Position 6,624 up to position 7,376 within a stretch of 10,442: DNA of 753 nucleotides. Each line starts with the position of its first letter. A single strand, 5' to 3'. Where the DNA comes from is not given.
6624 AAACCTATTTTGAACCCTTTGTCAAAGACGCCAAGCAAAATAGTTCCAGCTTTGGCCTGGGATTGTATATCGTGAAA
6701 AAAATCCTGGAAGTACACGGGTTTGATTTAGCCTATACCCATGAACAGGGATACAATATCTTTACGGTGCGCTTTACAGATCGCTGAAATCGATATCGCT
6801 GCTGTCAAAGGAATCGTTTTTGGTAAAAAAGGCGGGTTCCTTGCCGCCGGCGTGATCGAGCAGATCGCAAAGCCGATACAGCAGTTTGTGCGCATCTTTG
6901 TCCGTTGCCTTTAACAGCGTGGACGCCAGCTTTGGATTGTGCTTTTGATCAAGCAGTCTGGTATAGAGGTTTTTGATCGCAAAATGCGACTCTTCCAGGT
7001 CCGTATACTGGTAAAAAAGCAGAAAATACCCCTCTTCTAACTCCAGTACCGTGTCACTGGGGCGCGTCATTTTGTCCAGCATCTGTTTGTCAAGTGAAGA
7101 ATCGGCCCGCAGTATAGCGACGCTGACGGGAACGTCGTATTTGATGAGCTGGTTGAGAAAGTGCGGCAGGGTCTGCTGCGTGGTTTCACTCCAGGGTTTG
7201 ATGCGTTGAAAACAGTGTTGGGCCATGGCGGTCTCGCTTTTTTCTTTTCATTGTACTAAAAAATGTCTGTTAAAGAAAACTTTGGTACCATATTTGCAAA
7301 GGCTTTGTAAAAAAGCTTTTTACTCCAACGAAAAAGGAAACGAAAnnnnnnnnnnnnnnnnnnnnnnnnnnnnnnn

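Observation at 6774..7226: Orphan 150-aa protein with a degenerate GGDEF-like core, overlapping the kinase 3' end and divergent from the encapsulin operon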

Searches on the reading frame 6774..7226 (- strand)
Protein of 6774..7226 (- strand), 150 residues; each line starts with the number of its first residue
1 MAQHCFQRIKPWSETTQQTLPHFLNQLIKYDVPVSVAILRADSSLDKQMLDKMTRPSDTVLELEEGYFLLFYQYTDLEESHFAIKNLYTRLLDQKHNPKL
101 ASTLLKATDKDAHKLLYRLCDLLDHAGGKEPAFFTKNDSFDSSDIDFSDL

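Call 4: search_protein_families(library=pfam, proteins=[window:6774-7226:-], max_evalue=1)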
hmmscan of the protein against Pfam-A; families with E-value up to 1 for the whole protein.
window:6774-7226:- (150 aa): 1 family
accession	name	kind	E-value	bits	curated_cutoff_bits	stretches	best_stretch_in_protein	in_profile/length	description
PF14394.12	DUF4423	-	0.02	15.1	30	1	79-122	21-63/165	Domain of unknown function (DUF4423)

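Call 5: search_protein_families(library=ncbifam, proteins=[window:6774-7226:-], max_evalue=1)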
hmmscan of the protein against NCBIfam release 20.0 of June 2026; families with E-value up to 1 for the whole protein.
window:6774-7226:- (150 aa): 0 families

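Call 6: find_homologous_proteins(query=window:6774-7226:-, max_evalue=0.001)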
Query window:6774-7226:- (150 aa): 1 proteins with E <= 0.001 among 15 candidates.
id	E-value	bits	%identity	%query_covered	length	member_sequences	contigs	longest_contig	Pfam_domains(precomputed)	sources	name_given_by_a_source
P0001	2.4e-94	331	99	100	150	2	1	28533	-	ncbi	-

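Call 7: search_solved_structures(query=window:6774-7226:-, max_evalue=10, show_alignments=2)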
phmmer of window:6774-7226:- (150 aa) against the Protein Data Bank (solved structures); distinct sequences matched with E-value up to 10: 1.
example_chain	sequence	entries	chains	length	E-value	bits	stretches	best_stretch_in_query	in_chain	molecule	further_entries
9e78_2t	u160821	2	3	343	0.57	13.8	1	57-126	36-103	DMIP17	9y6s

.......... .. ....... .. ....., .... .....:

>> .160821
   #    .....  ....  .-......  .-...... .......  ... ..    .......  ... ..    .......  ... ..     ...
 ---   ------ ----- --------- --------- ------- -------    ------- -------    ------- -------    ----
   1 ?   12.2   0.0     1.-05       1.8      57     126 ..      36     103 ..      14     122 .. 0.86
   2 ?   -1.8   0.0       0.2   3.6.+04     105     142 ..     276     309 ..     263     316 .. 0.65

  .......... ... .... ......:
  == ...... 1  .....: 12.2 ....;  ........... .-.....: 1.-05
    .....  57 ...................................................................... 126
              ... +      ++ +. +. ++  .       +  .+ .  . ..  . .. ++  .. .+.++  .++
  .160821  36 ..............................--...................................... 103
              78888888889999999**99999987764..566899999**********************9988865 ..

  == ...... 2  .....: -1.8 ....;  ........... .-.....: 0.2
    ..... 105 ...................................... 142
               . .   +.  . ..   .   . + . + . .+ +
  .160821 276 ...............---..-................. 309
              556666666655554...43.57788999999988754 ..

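Call 10: find_encoding_contigs(protein=P0001, flank=10000)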
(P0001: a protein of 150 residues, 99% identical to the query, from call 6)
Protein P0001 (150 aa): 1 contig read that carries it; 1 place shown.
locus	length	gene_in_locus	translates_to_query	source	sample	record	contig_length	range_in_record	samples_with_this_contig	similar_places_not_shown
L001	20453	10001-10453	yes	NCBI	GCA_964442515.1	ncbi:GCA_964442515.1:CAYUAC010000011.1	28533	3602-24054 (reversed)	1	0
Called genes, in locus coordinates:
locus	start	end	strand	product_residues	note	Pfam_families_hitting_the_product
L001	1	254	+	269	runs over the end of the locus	PF03096:Ndr, PF12146:Hydrolase_4, PF00561:Abhydrolase_1, PF12697:Abhydrolase_6, PF12695:Abhydrolase_5 (faint), PF08386:Abhydrolase_4 (weak)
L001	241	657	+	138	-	PF01706:FliG_C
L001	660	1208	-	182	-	PF00034:Cytochrom_C, PF13442:Cytochrome_CBB3 (faint)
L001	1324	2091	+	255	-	PF05690:ThiG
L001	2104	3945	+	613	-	PF00990:GGDEF, PF00563:EAL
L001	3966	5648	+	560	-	PF01645:Glu_synthase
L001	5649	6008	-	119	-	PF01475:FUR, PF12840:HTH_20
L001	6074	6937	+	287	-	PF01297:ZnuA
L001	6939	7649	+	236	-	PF02463:SMC_N, PF00005:ABC_tran, PF13304:AAA_21 (faint)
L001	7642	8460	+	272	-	PF00950:ABC-3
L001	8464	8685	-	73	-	PF00173:Cyt-b5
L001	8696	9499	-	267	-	PF04454:Linocin_M18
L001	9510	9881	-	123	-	PF22277:EncFtn-like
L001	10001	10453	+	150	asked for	-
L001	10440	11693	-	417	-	PF02518:HATPase_c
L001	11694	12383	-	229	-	PF00072:Response_reg, PF00486:Trans_reg_C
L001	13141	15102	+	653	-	PF16177:ACAS_N, PF00501:AMP-binding, PF13193:AMP-binding_C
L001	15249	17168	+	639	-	PF00990:GGDEF, PF00563:EAL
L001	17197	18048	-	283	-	PF00005:ABC_tran, PF13304:AAA_21 (faint)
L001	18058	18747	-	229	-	PF00528:BPD_transp_1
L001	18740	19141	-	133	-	PF03459:TOBE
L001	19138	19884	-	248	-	PF13531:SBP_bac_11, PF01547:SBP_bac_1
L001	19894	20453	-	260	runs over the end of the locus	PF03459:TOBE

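Call 17: predict_structure(protein=window:6774-7226:-)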
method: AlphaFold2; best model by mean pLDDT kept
length: 150 residues; sequences in the alignment: 1
mean_pLDDT: 65.6   pTM: 0.62
mean pLDDT of the five models: 65.6, 60.1, 47.5, 47.2, 43.0
residues with pLDDT >= 90: 0; 70-90: 74; 50-70: 50; < 50: 26
segments of 3 or more residues with pLDDT < 50: 128-150
pLDDT, mean of each block of 10 residues (from residue 1): 52 70 71 73 79 86 80 75 80 74 53 63 55 37 36
secondary structure, 60 per line:
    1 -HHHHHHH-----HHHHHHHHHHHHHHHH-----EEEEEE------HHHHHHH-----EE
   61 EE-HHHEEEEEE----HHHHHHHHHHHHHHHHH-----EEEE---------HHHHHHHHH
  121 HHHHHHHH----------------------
elements in order: H2-8 H14-29 E35-40 H47-53 E59-62 E67-72 H77-93 E99-102 H112-128

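Call 19: search_protein_representatives(protein=window:6774-7226:-)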
Query: 150 residues. Proteins with E-value up to 0.001 (for the whole library): 4; up to 1e-10: 3; up to 1e-30: 1. The best 4 are listed.
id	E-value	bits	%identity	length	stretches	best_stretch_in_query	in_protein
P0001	7.5e-95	331.2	99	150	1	1-150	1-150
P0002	1.4e-21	93.6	36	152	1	1-150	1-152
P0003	7.1e-20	88.1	34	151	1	2-149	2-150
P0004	2.1e-05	41.2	27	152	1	28-149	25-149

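Call 23: search_solved_structures(query=A1, max_evalue=10, show_alignments=3)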
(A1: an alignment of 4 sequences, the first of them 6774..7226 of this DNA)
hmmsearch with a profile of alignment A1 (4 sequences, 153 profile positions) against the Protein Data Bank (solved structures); distinct sequences matched with E-value up to 10: 8.
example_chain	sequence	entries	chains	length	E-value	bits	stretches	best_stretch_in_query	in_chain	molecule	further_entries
8t53_A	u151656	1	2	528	0.015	18.6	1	36-90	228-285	Undecaprenyl-phosphate galactose phosphotransferase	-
9evh_A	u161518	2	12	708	0.12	15.6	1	5-41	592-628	Large T antigen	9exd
4e2i_A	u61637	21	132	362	0.29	14.4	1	5-39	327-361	Large T antigen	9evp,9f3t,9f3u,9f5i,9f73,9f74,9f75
1n25_A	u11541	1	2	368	0.3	14.3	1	5-39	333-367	Large T Antigen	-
2h1l_A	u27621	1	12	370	0.3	14.3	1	5-39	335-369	Large T antigen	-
1svl_A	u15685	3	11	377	0.31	14.3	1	5-39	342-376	large T antigen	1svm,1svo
4gdf_A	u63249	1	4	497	0.81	12.9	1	5-39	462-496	Large T antigen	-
4dnd_A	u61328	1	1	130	1.3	12.2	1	86-153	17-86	Syntaxin-10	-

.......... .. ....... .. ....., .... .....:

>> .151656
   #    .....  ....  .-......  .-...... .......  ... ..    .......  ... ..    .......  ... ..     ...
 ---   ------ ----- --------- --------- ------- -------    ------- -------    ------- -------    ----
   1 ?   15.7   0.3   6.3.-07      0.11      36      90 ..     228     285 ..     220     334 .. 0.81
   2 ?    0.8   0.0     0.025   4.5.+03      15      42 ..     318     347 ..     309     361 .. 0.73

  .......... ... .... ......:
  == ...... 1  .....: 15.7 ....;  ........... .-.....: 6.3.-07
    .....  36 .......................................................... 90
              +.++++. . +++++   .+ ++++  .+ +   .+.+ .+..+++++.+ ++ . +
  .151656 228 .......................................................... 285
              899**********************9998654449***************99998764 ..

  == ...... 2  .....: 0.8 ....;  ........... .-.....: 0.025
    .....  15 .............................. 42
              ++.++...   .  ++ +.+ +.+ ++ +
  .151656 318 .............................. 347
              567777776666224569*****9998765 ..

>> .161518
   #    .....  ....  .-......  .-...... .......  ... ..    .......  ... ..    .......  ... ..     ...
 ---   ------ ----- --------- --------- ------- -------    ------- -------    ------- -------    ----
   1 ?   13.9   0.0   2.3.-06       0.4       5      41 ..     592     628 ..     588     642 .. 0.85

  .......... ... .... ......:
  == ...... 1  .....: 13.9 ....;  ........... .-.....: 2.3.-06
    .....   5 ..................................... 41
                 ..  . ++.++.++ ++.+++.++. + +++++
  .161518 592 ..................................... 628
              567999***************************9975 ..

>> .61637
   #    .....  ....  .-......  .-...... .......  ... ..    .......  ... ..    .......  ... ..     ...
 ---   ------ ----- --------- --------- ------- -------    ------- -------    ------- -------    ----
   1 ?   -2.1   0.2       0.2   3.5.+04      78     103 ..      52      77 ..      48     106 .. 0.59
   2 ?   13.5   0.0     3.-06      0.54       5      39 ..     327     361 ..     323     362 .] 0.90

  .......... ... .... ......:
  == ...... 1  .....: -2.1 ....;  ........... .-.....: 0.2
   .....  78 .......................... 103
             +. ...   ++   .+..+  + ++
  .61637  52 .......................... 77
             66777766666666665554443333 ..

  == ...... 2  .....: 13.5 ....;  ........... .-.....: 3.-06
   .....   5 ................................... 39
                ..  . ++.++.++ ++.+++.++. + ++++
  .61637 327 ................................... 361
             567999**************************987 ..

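Call 24: search_protein_families(library=pfam, alignment_id=A1, max_evalue=10)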
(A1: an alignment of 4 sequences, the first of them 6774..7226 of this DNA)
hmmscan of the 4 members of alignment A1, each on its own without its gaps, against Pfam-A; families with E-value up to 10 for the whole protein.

A. member 1, window:6774-7226:- (150 aa): 1 family
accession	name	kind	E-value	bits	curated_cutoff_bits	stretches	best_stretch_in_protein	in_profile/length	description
PF14394.12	DUF4423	-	0.02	15.1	30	1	79-122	21-63/165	Domain of unknown function (DUF4423)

B. families by the number of members that match (of 4 scanned): 2 families
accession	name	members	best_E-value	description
PF14394.12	DUF4423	1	0.02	Domain of unknown function (DUF4423)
PF02033.23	RBFA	1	0.076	Ribosome-binding factor A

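Call 26: find_homologous_proteins(query=A1, max_evalue=0.01)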
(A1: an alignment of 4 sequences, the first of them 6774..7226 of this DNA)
Query A1 (4 sequences) (150 aa, profile of the alignment): 12 proteins with E <= 0.01 among 507 candidates.
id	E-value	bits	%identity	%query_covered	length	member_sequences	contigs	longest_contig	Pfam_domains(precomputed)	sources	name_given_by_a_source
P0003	5.3e-68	246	33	100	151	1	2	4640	-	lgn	-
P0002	2.5e-67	244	35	100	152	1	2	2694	-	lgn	-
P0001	1.3e-62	228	99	100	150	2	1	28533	-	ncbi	-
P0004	5.6e-61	223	26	81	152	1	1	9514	-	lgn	-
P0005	6.4e-55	203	37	100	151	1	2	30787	-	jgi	jgi:hypothetical protein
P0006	2.9e-53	198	37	100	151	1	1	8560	-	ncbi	ncbi:MAG: hypothetical protein ACQESH_04720 [Campylobacterota bacterium]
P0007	1.5e-52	196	36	100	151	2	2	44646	-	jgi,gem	-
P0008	1.7e-41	160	28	81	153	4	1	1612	-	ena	-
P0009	6.1e-38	148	26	82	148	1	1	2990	-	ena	-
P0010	5.9e-37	145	27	81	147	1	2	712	-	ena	-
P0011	9.4e-37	144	47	100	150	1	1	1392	-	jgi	-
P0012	5.1e-31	126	30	82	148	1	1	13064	-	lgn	-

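Call 27: find_encoding_contigs(protein=P0002, flank=8000)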
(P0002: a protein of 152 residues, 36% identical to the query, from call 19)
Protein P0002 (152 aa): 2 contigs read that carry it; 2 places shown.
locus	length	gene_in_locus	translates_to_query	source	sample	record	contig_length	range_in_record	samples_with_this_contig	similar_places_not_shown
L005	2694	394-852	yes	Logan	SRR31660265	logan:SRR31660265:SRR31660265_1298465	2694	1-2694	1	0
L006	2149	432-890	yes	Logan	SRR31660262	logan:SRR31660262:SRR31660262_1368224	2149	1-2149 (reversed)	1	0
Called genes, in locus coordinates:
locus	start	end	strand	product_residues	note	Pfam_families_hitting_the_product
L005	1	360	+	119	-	?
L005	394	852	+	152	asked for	-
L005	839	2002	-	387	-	PF02518:HATPase_c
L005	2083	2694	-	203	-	?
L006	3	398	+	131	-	?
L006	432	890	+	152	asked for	-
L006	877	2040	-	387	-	PF02518:HATPase_c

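Call 28: find_encoding_contigs(protein=P0007, flank=8000, max_places=2)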
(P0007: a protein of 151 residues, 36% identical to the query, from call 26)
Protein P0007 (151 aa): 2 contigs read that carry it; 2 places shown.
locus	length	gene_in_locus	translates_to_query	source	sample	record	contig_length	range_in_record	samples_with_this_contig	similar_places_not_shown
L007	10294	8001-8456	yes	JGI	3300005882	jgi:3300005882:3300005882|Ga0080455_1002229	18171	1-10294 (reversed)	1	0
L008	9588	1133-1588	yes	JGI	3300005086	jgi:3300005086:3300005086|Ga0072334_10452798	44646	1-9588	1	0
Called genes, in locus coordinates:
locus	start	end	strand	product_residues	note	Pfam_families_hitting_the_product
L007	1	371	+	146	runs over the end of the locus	-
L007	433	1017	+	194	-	-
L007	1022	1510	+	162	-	PF07963:N_methyl (weak)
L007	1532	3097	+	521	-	PF00437:T2SSE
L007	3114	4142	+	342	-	PF00482:T2SSF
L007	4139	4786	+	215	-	-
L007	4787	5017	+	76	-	PF00462:Glutaredoxin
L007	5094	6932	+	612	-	PF00015:MCPsignal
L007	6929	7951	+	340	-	PF03562:MltA, PF06725:3D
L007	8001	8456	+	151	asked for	-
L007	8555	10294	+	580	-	?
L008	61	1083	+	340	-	PF03562:MltA, PF06725:3D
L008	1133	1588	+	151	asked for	-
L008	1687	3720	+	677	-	PF14827:dCache_3, PF02518:HATPase_c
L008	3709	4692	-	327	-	PF00034:Cytochrom_C (faint), PF03150:CCP_MauG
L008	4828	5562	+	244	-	PF02557:VanY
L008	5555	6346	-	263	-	PF01612:DNA_pol_A_exo1 (faint), PF16473:Rv2179c-like, PF00929:RNase_T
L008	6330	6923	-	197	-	PF00697:PRAI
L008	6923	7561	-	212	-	PF00834:Ribul_P_3_epim, PF01729:QRPTase_C (faint)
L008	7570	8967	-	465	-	PF13690:CheX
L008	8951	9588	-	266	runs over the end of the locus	PF08668:HDOD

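Call 29: find_encoding_contigs(protein=P0005, flank=8000, max_places=2)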
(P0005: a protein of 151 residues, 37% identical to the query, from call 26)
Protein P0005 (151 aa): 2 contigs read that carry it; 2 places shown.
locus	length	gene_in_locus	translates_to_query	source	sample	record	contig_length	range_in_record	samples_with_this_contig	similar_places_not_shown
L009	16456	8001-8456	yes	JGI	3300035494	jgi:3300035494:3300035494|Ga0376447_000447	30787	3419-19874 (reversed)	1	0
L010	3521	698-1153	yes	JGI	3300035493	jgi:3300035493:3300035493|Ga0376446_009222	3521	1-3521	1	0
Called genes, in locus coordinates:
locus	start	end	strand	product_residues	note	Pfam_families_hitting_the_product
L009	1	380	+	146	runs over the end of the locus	-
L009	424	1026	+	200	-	-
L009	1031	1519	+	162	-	PF07963:N_methyl (weak)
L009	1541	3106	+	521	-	PF00437:T2SSE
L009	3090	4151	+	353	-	PF00482:T2SSF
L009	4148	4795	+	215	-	-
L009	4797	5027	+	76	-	PF00462:Glutaredoxin, PF05768:Glrx-like (weak)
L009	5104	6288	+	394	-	-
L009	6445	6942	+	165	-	PF00015:MCPsignal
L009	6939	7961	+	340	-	PF03562:MltA, PF06725:3D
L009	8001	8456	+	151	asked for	-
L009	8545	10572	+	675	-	PF14827:dCache_3, PF02518:HATPase_c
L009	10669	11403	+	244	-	PF02557:VanY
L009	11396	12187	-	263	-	PF16473:Rv2179c-like, PF00929:RNase_T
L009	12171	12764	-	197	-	PF00697:PRAI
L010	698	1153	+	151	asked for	-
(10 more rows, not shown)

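Call 30: find_encoding_contigs(protein=P0012, flank=8000, max_places=2)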
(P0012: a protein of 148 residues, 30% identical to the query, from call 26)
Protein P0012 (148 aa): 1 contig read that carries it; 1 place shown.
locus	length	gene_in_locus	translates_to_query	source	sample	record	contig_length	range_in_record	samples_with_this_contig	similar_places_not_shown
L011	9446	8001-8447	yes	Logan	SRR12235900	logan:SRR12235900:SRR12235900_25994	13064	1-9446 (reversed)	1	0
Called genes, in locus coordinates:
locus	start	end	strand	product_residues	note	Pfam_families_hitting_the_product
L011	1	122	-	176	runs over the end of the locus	-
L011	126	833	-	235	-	PF00578:AhpC-TSA, PF08534:Redoxin, PF10417:1-cysPrx_C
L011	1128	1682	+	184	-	PF04336:ACP_PD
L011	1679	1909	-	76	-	PF13192:Thioredoxin_3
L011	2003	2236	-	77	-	PF13192:Thioredoxin_3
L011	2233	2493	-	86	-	-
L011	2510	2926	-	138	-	PF01451:LMWPc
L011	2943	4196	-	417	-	PF00939:Na_sulph_symp (weak), PF02040:ArsB, PF03600:CitMHS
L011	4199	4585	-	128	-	PF00085:Thioredoxin, PF13098:Thioredoxin_2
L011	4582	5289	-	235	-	PF13386:DsbD_2 (faint), PF02683:DsbD_TM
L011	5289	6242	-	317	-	PF03773:ArsP_1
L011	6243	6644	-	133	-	PF01451:LMWPc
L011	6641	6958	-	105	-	PF01022:HTH_5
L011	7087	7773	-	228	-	PF00072:Response_reg, PF00486:Trans_reg_C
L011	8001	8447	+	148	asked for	-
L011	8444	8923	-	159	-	PF01625:PMSR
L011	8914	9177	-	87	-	-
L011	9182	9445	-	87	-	?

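Call 31: find_encoding_contigs(protein=P0004, flank=8000, max_places=2)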
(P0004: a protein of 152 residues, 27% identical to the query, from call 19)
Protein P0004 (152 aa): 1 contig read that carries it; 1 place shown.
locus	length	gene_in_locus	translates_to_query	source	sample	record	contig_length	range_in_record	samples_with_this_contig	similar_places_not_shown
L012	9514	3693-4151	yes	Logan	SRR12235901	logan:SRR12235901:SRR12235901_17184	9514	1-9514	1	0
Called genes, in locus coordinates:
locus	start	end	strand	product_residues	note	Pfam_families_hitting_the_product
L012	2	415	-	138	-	?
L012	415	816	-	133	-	PF01451:LMWPc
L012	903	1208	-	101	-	PF01022:HTH_5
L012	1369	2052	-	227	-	PF00072:Response_reg, PF00486:Trans_reg_C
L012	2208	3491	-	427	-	PF00072:Response_reg, PF00990:GGDEF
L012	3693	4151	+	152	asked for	-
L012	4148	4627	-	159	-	PF01625:PMSR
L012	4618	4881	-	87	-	-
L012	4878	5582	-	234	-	PF04367:DUF502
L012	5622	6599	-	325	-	PF01435:Peptidase_M48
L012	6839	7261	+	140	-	PF27746:Small_heat_shock_put (weak), PF00011:HSP20, PF17886:ArsA_HSP20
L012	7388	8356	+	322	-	PF13379:NMT1_2, PF09084:NMT1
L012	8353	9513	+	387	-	?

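Call 44: find_related_loci(query=A4, collection=metagenome_contigs, flank=6000)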
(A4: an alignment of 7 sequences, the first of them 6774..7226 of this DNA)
Query A4 (150 aa) in metagenome_contigs; peptide patterns used: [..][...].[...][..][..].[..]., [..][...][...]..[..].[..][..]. (x = any residue, [..] = any of these).
449 stretches matched a pattern; 1 encode a relative of the query (tblastn E <= 1e-3); 1 distinct loci.
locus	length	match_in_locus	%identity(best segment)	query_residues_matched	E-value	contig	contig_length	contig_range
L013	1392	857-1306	47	1-150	3e-49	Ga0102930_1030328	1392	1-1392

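Call 45: predict_structure(alignment_id=A2)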
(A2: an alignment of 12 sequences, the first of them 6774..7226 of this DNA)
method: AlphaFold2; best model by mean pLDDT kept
length: 150 residues; sequences in the alignment: 12
mean_pLDDT: 82.1   pTM: 0.77
mean pLDDT of the five models: 82.1, 81.9, 81.3, 80.4, 80.1
residues with pLDDT >= 90: 78; 70-90: 44; 50-70: 12; < 50: 16
segments of 3 or more residues with pLDDT < 50: 137-150
pLDDT, mean of each block of 10 residues (from residue 1): 83 94 93 92 89 91 93 81 86 90 90 92 69 48 39
secondary structure, 60 per line:
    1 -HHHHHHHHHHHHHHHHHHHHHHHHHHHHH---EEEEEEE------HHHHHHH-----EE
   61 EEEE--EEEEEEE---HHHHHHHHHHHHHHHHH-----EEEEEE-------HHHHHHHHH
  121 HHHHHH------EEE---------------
elements in order: H2-30 E34-40 H47-53 E59-64 E67-73 H77-93 E99-104 H112-126 E133-135

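Call 48: find_encoding_contigs(protein=P0006, flank=8000, max_places=2)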
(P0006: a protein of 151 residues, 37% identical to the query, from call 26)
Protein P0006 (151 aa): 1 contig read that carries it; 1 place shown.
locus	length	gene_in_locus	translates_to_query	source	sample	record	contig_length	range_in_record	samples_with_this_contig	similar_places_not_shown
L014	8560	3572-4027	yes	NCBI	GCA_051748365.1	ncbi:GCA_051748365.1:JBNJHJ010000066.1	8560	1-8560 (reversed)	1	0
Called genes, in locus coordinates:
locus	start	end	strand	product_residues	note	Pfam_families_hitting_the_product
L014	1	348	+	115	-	?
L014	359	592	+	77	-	PF00462:Glutaredoxin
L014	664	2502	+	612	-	PF00015:MCPsignal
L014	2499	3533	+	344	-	PF03562:MltA, PF06725:3D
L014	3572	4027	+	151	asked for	-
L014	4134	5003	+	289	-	PF02091:tRNA-synt_2e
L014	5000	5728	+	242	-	PF01784:DUF34_NIF3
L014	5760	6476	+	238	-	PF24481:CT398_CC (faint), PF02591:Zn_ribbon_9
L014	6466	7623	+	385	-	PF04413:Glycos_transf_N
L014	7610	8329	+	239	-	PF00849:PseudoU_synth_2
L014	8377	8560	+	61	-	?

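Call 49: find_encoding_contigs(protein=P0003, flank=8000, max_places=2)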
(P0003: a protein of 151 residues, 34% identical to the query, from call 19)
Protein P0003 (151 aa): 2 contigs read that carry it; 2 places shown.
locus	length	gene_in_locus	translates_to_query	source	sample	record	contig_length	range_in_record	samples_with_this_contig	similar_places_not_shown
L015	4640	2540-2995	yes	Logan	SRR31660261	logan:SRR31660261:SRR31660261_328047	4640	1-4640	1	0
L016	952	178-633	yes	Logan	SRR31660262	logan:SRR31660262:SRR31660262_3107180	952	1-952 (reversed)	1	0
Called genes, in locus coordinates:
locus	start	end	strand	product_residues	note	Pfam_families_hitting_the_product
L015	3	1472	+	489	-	?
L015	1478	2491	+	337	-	PF03562:MltA, PF06725:3D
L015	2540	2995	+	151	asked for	-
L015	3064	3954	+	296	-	PF02091:tRNA-synt_2e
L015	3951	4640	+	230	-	?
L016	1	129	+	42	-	?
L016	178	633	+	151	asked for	-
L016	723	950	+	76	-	?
